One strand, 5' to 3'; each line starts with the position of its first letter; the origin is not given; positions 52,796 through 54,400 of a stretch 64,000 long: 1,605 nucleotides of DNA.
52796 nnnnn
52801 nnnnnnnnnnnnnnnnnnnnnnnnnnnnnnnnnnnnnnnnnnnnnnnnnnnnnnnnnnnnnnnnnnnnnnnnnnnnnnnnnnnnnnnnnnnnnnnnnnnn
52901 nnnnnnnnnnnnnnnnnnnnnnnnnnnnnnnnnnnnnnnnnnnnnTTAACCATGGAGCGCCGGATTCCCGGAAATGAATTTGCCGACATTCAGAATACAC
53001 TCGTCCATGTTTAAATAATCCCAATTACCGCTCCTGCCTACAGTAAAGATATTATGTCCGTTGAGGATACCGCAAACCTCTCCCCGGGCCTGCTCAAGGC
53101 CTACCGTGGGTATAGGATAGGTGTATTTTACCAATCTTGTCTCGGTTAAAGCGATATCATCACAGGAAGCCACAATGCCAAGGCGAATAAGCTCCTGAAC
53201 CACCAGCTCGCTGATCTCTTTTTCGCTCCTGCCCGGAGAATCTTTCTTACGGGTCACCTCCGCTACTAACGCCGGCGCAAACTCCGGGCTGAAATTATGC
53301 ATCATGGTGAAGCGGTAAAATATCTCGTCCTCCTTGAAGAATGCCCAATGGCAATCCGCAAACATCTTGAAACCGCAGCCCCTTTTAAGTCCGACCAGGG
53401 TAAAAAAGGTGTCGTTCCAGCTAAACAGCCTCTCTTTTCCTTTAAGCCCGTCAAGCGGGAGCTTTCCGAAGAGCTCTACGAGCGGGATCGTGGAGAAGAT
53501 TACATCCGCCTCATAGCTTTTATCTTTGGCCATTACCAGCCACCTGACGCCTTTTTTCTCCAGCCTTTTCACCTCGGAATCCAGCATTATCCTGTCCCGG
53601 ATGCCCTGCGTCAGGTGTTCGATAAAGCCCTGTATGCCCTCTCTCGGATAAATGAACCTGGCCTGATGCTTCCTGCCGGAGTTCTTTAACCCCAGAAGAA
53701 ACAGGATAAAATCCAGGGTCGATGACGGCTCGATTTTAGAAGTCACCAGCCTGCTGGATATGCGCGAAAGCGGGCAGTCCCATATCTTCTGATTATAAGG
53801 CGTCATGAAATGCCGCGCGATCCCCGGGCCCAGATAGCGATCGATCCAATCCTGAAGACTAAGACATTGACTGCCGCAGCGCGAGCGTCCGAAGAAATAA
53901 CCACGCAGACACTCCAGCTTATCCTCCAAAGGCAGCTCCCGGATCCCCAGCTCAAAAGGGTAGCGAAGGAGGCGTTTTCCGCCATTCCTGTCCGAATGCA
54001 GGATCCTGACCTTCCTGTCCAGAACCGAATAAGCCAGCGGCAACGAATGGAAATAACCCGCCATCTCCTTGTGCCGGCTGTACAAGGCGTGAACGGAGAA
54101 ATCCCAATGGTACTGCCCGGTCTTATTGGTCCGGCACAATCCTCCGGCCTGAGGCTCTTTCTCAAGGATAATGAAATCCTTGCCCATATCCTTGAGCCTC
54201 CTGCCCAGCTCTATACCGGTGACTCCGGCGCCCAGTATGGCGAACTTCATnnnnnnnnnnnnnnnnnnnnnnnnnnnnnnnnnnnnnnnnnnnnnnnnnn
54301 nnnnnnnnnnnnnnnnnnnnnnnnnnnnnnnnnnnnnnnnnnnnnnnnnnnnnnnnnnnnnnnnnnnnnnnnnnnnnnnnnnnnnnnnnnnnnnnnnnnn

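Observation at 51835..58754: Five-gene lipid-linked glycosylation operon: membrane protein, GT-C transferase, GT2 polyprenyl-P-sugar synthase, Glf-like flavoprotein, SGNH hydrolase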

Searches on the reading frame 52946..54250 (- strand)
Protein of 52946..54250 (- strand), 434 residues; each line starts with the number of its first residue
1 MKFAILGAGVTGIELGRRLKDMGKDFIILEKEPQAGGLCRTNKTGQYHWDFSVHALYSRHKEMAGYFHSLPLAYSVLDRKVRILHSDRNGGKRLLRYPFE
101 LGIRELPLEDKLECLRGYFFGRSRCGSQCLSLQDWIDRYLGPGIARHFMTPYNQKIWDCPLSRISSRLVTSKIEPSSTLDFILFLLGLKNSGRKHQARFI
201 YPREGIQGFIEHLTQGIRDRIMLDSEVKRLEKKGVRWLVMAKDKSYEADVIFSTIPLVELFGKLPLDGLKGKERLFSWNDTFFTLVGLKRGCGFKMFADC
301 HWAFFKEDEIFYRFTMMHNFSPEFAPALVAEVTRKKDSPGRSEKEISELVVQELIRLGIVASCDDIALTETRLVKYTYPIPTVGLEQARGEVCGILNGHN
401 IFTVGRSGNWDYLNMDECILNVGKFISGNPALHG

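Call 4: search_protein_families(library=pfam, proteins=[window:52946-54250:-], max_evalue=0.01)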
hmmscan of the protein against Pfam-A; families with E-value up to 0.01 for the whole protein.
window:52946-54250:- (434 aa): 4 families
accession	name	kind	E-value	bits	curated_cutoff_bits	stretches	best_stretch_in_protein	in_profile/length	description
PF01593.30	Amino_oxidase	-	4.3e-09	36.6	19.8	1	11-258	2-257/443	Flavin containing amine oxidoreductase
PF13450.12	NAD_binding_8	-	6.6e-08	33.2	21.9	1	5-66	1-64/68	NAD(P)-binding Rossmann-like domain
PF00070.33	Pyr_redox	-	3.9e-05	24.5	22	0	2-34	1-33/82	Pyridine nucleotide-disulphide oxidoreductase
PF07992.20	Pyr_redox_2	-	0.0087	15.9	26.1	0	2-34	144-176/291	Pyridine nucleotide-disulphide oxidoreductase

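Call 5: search_protein_families(library=ncbifam, proteins=[window:52946-54250:-], max_evalue=0.01)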
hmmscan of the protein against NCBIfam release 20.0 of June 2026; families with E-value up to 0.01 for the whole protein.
window:52946-54250:- (434 aa): 13 families
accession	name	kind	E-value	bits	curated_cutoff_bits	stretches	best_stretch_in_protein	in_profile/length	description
NF005547.0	PRK07208.1-3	equivalog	1.5e-29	103.1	380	1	3-420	7-432/465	hypothetical protein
NF005548.0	PRK07208.1-4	equivalog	5.7e-23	81.3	389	1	3-420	6-441/488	hypothetical protein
NF005545.0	PRK07208.1-1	equivalog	3.1e-16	58.8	451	1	3-417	10-449/504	hypothetical protein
NF005546.0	PRK07208.1-2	equivalog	1.1e-14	54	418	2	341-421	415-494/527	hypothetical protein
NF005560.0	PRK07233.1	equivalog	1.1e-12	47.5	252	1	1-73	1-73/435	hypothetical protein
NF005549.0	PRK07208.1-5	equivalog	1.4e-07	30.3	587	1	342-419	424-501/534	hypothetical protein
TIGR00031.1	UDP-GALP_mutase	equivalog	2.7e-06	26.6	303.75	1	2-169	3-172/378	UDP-galactopyranose mutase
NF008843.0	PRK11883.1-3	equivalog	0.00022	20.5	406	1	4-279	5-282/424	protoporphyrinogen oxidase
NF008841.0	PRK11883.1-1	equivalog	0.00028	19.9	517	1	1-77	4-83/453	protoporphyrinogen oxidase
NF058655.1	CrtID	equivalog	0.0014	17.6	640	0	4-51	2-49/478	bifunctional phytoene desaturase/3,4-desaturase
TIGR03467.1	HpnE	equivalog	0.0022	17.4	283.05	1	4-77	2-77/430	hydroxysqualene dehydroxylase HpnE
TIGR02734.1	crtI_fam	subfamily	0.0022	16.8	238.1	0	5-50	3-48/504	phytoene desaturase family protein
NF042421.1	hydcarot_desat_CrtD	equivalog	0.003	16.1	500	1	3-52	4-53/487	1-hydroxycarotenoid 3,4-desaturase CrtD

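Call 10: search_solved_structures(query=window:52946-54250:-, max_evalue=1, show_alignments=2)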
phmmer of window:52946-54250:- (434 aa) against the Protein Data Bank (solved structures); distinct sequences matched with E-value up to 1: 57.
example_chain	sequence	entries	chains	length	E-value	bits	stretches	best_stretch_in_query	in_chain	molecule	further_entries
3ukk_A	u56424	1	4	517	1.8e-25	92.9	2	4-327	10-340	UDP-galactopyranose mutase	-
3uka_A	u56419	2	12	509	3.9e-25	91.8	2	4-328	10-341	UDP-galactopyranose mutase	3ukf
3ukl_A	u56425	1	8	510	4e-25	91.8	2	4-328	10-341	UDP-galactopyranose mutase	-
3ukh_A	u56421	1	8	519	4.3e-25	91.7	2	4-328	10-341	UDP-galactopyranose mutase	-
3ute_A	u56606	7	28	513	7.8e-25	90.8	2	4-332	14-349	UDP-galactopyranose mutase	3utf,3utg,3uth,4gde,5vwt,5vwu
4u8l_A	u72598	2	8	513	9e-25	90.6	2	4-332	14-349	UDP-galactopyranose mutase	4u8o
3ukq_A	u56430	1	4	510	1e-24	90.4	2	4-328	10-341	UDP-galactopyranose mutase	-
4u8k_A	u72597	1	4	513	2e-24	89.4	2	4-332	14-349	UDP-galactopyranose mutase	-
3ukp_A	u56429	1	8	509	2.6e-24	89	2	4-328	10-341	UDP-galactopyranose mutase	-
4u8m_A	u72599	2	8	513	3.3e-24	88.7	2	4-332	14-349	UDP-galactopyranose mutase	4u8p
4u8i_A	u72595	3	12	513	3.8e-24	88.5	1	4-413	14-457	UDP-galactopyranose mutase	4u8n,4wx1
4u8j_A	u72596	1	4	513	1.2e-23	86.8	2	4-332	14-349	UDP-galactopyranose mutase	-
5hhf_A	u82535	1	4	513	1.8e-23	86.3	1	4-413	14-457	UDP-galactopyranose mutase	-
4dsg_A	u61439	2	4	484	4.8e-22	81.6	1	2-413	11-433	UDP-galactopyranose mutase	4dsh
8z16_A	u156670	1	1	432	8.1e-06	28.1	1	1-81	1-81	Flavin-dependent monooxygenase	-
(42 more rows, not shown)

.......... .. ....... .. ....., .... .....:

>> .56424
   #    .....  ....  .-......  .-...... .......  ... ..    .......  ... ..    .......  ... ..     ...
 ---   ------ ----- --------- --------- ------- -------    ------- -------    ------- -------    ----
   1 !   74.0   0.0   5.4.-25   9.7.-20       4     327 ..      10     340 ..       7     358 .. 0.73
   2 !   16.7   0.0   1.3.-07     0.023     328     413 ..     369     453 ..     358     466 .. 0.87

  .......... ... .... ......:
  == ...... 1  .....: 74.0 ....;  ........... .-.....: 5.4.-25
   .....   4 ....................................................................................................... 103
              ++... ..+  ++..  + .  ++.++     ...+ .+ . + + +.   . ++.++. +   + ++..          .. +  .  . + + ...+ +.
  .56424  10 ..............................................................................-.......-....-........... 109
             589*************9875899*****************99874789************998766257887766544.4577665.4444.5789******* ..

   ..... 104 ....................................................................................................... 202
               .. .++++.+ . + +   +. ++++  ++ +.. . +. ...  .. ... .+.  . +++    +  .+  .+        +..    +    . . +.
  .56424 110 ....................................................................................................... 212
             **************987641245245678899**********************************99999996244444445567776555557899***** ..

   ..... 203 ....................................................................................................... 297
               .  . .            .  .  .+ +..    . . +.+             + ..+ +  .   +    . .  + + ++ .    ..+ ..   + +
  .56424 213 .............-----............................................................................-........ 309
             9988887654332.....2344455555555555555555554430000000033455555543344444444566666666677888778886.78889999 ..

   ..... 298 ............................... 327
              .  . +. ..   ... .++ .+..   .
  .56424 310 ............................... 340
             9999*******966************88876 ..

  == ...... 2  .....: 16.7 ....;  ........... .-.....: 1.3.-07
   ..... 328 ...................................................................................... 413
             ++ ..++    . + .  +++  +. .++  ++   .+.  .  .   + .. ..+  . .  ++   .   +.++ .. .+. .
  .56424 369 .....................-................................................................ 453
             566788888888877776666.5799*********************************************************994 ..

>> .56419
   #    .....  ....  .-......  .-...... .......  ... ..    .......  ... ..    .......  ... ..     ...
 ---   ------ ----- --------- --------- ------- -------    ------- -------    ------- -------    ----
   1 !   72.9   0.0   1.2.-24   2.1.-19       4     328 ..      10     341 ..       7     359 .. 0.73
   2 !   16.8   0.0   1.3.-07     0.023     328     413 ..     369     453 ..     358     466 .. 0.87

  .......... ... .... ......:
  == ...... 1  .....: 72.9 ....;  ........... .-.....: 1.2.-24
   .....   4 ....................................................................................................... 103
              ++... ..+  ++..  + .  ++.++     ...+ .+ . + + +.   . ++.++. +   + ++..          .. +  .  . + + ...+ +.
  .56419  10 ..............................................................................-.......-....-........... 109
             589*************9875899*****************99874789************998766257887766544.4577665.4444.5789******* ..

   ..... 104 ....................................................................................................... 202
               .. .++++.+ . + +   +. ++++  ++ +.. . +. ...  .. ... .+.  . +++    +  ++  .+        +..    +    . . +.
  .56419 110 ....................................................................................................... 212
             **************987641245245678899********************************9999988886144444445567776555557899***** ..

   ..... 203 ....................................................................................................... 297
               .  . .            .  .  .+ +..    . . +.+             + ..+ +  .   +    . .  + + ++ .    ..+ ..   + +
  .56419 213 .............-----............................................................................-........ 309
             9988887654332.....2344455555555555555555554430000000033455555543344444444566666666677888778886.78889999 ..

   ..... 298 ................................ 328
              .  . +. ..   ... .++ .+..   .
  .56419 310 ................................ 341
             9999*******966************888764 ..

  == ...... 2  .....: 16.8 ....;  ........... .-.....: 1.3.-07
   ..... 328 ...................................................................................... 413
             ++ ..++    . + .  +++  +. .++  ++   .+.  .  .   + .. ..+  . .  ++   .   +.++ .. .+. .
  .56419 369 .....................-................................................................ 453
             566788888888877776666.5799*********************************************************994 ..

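Call 14: find_homologous_proteins(query=window:52946-54250:-, max_evalue=0.00001)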
Query window:52946-54250:- (434 aa): 370 proteins with E <= 0.00001 among 6142 candidates; the best 120 are listed.
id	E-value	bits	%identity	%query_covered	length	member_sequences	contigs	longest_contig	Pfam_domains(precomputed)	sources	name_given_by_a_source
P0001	0.0e+0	1016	100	100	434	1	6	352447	PF01593.31,PF13450.13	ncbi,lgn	-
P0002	4.7e-163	561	54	98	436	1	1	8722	PF01593.31,PF13450.13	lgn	-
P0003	1.3e-162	560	54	99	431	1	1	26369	PF01593.31,PF13450.13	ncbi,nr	ncbi:MAG: hypothetical protein A2Z72_02845 [Omnitrophica bacterium RBG_13_46_9]|nr:MAG: hypothetical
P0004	8.6e-162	557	55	100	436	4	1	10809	PF01593.31,PF13450.13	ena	-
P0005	3.4e-161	555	55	99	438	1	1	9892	PF01593.31,PF13450.13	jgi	-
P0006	1.3e-160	553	56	98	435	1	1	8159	PF01593.31,PF13450.13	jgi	-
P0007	3.5e-160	552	54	99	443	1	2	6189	PF01593.31,PF13450.13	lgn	-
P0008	6.0e-160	551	54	98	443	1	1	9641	PF01593.31,PF13450.13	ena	-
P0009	3.0e-159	549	55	99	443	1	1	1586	PF01593.31,PF13450.13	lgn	-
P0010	4.6e-159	548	54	99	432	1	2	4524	PF01593.31,PF13450.13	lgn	-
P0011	5.3e-158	545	53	99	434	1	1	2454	PF01593.31,PF13450.13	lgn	-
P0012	8.0e-158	544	54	99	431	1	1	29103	PF01593.31,PF13450.13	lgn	-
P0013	4.2e-157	542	54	98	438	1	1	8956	PF01593.31,PF13450.13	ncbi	-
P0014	4.3e-157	542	55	98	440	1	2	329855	PF01593.31,PF13450.13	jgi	-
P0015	7.0e-156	538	53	98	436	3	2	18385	PF01593.31,PF13450.13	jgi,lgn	jgi:protoporphyrinogen oxidase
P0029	1.1e-145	504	50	100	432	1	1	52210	PF01593.31,PF13450.13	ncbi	ncbi:protoporphyrinogen/coproporphyrinogen oxidase [Candidatus Omnitrophota bacterium]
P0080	1.3e-101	359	42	98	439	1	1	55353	PF01593.31,PF13450.13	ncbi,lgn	ncbi:MAG: FAD-dependent oxidoreductase [Elusimicrobiota bacterium]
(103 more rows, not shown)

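Call 15: find_encoding_contigs(protein=P0001, flank=10000, max_places=3)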
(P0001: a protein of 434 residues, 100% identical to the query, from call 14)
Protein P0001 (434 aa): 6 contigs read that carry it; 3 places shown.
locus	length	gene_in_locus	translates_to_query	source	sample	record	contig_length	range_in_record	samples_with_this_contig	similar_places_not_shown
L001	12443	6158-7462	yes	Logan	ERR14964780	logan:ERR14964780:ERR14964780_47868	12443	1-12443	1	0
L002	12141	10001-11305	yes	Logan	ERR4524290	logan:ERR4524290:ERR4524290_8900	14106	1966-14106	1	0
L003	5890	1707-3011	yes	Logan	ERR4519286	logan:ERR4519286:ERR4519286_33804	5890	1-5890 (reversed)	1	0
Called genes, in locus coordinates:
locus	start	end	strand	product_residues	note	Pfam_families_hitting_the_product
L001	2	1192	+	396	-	?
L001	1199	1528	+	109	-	PF03013:Pyr_excise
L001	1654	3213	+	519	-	-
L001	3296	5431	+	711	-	PF13231:PMT_2 (weak)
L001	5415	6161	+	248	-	PF00535:Glycos_transf_2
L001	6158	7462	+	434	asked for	PF01593:Amino_oxidase, PF13450:NAD_binding_8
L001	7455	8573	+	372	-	PF00657:Lipase_GDSL (weak), PF13472:Lipase_GDSL_2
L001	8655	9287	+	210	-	-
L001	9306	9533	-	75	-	-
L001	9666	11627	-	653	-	PF00723:Glyco_hydro_15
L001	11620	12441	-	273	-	?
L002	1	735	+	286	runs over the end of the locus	PF00535:Glycos_transf_2, PF10111:Glyco_tranf_2_2, PF13641:Glyco_tranf_2_3, PF13632:Glyco_trans_2_3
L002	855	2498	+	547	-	PF05496:RuvB_N (weak), PF13177:DNA_pol3_delta2, PF00004:AAA, PF07728:AAA_5 (faint), PF22608:DNAX_ATPase_lid, PF12169:DNA_pol3_gamma3, PF20964:DnaX_C (weak)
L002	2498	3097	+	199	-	PF21176:RecR_HhH, PF02132:RecR_ZnF, PF13662:Toprim_4, PF01751:Toprim, PF21175:RecR_C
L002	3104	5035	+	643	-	PF00005:ABC_tran, PF02463:SMC_N (faint), PF03193:RsgA_GTPase (faint), PF13476:AAA_23 (faint), PF13555:AAA_29 (faint), PF13304:AAA_21 (faint), PF12848:ABC_tran_Xtn, PF00005:ABC_tran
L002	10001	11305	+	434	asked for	PF01593:Amino_oxidase, PF13450:NAD_binding_8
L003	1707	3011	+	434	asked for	PF01593:Amino_oxidase, PF13450:NAD_binding_8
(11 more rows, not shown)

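Call 16: find_encoding_contigs(protein=P0029, flank=10000, max_places=2)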
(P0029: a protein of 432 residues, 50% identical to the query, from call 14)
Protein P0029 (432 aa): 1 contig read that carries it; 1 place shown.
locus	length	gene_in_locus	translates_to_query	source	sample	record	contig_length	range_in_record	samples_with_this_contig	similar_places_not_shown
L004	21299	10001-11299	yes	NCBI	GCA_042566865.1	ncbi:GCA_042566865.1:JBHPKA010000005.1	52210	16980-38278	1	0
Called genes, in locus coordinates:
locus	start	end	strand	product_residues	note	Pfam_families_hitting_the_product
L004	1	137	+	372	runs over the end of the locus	PF13439:Glyco_transf_4, PF13579:Glyco_trans_4_4 (weak), PF13477:Glyco_trans_4_2 (weak), PF20706:GT4-conflict, PF00534:Glycos_transf_1, PF13692:Glyco_trans_1_4, PF13524:Glyco_trans_1_2 (weak)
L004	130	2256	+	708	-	PF22680:Glyco_hydro_123_N_2, PF19543:GH123_N, PF13320:GH123_cat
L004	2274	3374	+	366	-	-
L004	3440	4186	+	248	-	PF13489:Methyltransf_23, PF08241:Methyltransf_11, PF08242:Methyltransf_12, PF13649:Methyltransf_25 (weak)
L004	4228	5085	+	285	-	PF05050:Methyltransf_21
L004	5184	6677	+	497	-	-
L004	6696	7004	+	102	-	-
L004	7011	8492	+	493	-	PF02310:B12-binding, PF04055:Radical_SAM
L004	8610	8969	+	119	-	PF13358:DDE_3 (weak)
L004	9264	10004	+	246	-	PF00535:Glycos_transf_2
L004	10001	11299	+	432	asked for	PF01593:Amino_oxidase, PF13450:NAD_binding_8 (weak)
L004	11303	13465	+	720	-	PF19510:DUF6044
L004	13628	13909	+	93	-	-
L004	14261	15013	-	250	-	PF13677:MotB_plug (weak), PF00691:OmpA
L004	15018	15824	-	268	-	PF13677:MotB_plug (weak), PF00691:OmpA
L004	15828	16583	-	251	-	PF20560:MotA_N (weak), PF01618:MotA_ExbB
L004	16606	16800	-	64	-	PF06289:FlbD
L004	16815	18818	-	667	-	PF14841:FliG_M, PF01706:FliG_C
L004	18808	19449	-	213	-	PF01476:LysM (weak)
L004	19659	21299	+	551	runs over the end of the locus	PF00512:HisKA, PF02518:HATPase_c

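Call 17: find_encoding_contigs(protein=P0080, flank=10000, max_places=2)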
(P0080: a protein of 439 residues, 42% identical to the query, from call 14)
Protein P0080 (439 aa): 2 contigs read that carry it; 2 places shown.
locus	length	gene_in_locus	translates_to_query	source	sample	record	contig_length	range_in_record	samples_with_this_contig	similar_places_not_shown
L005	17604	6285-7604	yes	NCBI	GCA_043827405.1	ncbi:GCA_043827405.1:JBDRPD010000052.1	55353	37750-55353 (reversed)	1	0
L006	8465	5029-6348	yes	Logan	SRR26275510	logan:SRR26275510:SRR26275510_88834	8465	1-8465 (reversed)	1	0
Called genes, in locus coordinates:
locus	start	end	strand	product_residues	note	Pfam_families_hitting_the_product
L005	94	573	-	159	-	PF13174:TPR_6 (faint), PF13432:TPR_16 (weak), PF14559:TPR_19 (weak), PF07719:TPR_2 (weak), PF14559:TPR_19 (weak), PF13428:TPR_14 (weak), PF13432:TPR_16 (weak), PF13414:TPR_11, +6 more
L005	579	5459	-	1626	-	-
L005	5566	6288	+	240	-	PF13578:Methyltransf_24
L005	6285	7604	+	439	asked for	PF01593:Amino_oxidase, PF13450:NAD_binding_8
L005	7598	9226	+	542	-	PF20154:LNT_N, PF00795:CN_hydrolase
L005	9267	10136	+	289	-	-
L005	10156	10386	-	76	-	-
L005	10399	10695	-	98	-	-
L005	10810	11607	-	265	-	-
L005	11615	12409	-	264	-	PF01790:LGT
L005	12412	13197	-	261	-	PF02358:Trehalose_PPase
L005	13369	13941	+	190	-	PF04542:Sigma70_r2, PF08281:Sigma70_r4_2, PF04545:Sigma70_r4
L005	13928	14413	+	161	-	PF13490:zf-HC2 (weak)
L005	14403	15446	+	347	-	PF03888:MucB_RseB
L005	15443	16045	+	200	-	-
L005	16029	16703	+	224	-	PF20582:UPF0758_N, PF04002:RadC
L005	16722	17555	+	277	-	PF13428:TPR_14 (faint), PF13432:TPR_16 (weak)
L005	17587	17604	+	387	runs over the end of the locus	PF01930:Cas_Cas4 (faint), PF12705:PDDEXK_1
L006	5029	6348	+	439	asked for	PF01593:Amino_oxidase, PF13450:NAD_binding_8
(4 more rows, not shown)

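Call 20: find_related_loci(query=A1, collection=genome_contigs, flank=10000)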
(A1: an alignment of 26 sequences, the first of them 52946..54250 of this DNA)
Query A1 (434 aa) in genome_contigs; peptide patterns used: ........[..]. (x = any residue, [..] = any of these).
390 stretches matched a pattern; 388 encode a relative of the query (tblastn E <= 1e-3); the best 80 are kept; 80 distinct loci.
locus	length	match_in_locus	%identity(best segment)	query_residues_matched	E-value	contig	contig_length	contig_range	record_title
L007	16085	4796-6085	54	1-429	1e-167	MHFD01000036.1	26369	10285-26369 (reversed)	MAG: Omnitrophica bacterium RBG_13_46_9 RBG_13_scaffold_2248, whole genome shotgun sequence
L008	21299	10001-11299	52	1-432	2e-159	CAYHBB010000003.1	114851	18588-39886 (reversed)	MAG TPA_asm: uncultured Planctomycetales bacterium isolate ERP119294_co2_534 genome assembly, contig: k141_3954786, whol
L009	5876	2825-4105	52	5-432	5e-147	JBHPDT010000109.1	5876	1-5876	Candidatus Omnitrophota bacterium isolate SAG AM-311-C11 NODE_109_length_5876_cov_25.534960, whole genome shotgun sequen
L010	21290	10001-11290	52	1-428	6e-145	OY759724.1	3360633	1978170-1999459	MAG: Candidatus Omnitrophota bacterium isolate 1a5844f9-839a-4d7b-a7f9-2444bab12bdd genome assembly, chromosome: 1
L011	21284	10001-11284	49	1-429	6e-140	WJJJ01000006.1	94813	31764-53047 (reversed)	MAG: Candidatus Omnitrophota bacterium isolate Bin_019 k141_949739, whole genome shotgun sequence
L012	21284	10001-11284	50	1-427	1e-138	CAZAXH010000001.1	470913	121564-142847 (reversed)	MAG TPA_asm: uncultured Planctomycetales bacterium isolate binchicken_co117_398 genome assembly, contig: NODE_5_length_4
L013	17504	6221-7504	49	1-427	3e-134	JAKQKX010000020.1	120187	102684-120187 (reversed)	MAG: Candidatus Omnitrophota bacterium isolate USDV_maxbin.135_sub k141_1856152, whole genome shotgun sequence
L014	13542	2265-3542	48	1-426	4e-132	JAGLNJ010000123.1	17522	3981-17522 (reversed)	MAG: Candidatus Omnitrophota bacterium isolate RS_6_36 ROV157_6.bin.36.fa_123, whole genome shotgun sequence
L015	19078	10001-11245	47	6-419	1e-130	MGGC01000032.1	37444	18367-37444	MAG: Candidatus Woesebacteria bacterium RIFCSPHIGHO2_01_FULL_38_10 rifcsphigho2_01_scaffold_4854, whole genome shotgun s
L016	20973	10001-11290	46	1-429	2e-123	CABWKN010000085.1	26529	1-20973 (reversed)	uncultured bacterium isolate GB_MAG SS3 genome assembly, contig: NODE_42_length_26529_cov_8.61242_ID_5486021, whole geno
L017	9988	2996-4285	46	1-429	7e-123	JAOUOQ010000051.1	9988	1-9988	MAG: Candidatus Aminicenantes bacterium isolate 8_1_Oct_SF_Bin20 8_1_Oct_SF_Bin20_scaffold_5587_c1, whole genome shotgun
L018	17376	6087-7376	44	1-429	2e-116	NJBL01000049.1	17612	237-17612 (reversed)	MAG: bacterium (candidate division B38) B3_B38 2489, whole genome shotgun sequence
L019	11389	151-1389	44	17-428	4e-110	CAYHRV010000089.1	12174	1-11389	MAG TPA_asm: uncultured Elusimicrobia bacterium isolate ERP119705_co15_213 genome assembly, contig: NODE_6065_length_121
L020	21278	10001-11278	43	2-426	8e-108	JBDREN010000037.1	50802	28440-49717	MAG: Elusimicrobiota bacterium isolate MEGAHIT-group-1.316 k141_1011946, whole genome shotgun sequence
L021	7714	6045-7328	43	2-430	4e-105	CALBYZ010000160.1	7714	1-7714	MAG TPA_asm: uncultured Desulfovibrio sp. isolate SRR3330157_bin.29_CONCOCT_v1.1_MAG genome assembly, contig: ERZ724089.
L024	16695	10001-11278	42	4-430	9e-102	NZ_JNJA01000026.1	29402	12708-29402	Solidesulfovibrio alcoholivorans DSM 5433 Q368DRAFT_scaffold00026.26_C, whole genome shotgun sequence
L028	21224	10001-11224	40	19-426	1e-92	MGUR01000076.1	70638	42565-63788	MAG: Elusimicrobia bacterium RIFCSPLOWO2_01_FULL_59_12 rifcsplowo2_01_scaffold_9892, whole genome shotgun sequence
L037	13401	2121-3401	31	1-422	1e-55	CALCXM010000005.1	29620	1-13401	MAG TPA_asm: uncultured bacterium isolate ERR2206771_bin.185_CONCOCT_v1.1_MAG genome assembly, contig: ERZ888641.1172, w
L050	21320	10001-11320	31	1-430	1e-52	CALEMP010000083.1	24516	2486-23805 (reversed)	MAG TPA_asm: uncultured bacterium isolate ERR2206771_bin.37_CONCOCT_v1.1_MAG genome assembly, contig: ERZ888641.1654, wh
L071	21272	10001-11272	30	1-419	8e-50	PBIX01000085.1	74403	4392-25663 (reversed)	MAG: Planctomycetota bacterium isolate SP2985 MHASMcontig_606707, whole genome shotgun sequence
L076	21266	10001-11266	30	1-419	1e-49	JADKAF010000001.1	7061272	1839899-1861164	MAG: Planctomycetota bacterium isolate Lyne_18-Q3-R50-59_MAXAC.409 tig00000050-10-70511450, whole genome shotgun sequenc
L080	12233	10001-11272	29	1-419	2e-49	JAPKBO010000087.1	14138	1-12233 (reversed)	MAG: Planctomycetota bacterium isolate ANT-40 NODE_3492_length_14138_cov_9.831215, whole genome shotgun sequence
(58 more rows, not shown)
